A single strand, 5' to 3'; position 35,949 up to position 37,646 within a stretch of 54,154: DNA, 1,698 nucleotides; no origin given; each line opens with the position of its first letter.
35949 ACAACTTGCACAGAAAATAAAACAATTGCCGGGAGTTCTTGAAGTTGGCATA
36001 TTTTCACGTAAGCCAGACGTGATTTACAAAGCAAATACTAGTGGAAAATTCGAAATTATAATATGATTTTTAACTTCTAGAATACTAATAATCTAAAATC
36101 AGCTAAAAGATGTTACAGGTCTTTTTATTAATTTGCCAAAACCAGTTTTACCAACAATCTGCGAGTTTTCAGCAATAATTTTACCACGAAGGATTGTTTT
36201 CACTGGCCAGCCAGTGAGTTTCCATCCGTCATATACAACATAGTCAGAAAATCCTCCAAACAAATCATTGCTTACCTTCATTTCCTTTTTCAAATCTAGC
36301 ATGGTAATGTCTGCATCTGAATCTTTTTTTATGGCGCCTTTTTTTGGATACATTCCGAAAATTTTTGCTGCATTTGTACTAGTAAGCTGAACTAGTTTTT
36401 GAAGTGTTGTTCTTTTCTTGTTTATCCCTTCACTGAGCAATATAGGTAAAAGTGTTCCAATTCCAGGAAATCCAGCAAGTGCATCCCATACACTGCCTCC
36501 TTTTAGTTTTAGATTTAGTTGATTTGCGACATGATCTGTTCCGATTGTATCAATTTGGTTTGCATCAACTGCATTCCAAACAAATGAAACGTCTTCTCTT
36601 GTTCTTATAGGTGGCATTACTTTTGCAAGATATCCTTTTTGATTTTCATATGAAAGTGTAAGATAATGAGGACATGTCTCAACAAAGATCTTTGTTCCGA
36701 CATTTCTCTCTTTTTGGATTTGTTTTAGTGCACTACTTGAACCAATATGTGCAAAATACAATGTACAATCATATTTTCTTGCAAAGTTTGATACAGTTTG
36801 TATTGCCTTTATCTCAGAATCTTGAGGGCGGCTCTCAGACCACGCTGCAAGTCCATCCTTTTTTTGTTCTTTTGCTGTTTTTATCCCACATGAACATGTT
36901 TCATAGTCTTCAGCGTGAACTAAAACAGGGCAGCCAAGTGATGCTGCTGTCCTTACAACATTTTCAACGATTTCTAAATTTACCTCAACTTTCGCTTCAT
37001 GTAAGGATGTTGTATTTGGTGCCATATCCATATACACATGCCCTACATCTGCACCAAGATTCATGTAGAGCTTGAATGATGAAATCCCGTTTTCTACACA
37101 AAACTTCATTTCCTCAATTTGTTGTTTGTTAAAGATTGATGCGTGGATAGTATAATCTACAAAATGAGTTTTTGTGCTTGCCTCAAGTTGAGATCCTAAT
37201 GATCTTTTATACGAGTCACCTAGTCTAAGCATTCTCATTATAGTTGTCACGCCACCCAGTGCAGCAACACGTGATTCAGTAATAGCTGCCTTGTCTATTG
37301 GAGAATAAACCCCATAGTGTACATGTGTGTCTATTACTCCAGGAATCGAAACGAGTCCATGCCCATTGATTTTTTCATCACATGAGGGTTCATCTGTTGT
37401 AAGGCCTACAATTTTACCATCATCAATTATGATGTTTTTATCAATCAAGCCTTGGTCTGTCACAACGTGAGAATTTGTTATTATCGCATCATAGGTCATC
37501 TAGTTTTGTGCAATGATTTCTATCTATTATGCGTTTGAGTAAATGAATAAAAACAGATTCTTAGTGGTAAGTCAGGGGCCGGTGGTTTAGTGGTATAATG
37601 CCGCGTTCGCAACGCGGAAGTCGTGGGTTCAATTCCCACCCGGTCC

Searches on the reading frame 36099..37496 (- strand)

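Call 18: search_protein_families(library=pfam, max_evalue=0.00001, proteins=[window:36099-37496:-])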
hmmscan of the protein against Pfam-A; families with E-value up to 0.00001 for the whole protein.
window:36099-37496:- (465 aa): 2 families
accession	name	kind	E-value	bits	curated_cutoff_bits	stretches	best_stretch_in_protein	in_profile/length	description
PF01979.26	Amidohydro_1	-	1.9e-13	50.9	25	1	51-440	3-344/345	Amidohydrolase family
PF07969.17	Amidohydro_3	-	5.4e-11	43.1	29.7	0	360-440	404-470/472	Amidohydrolase family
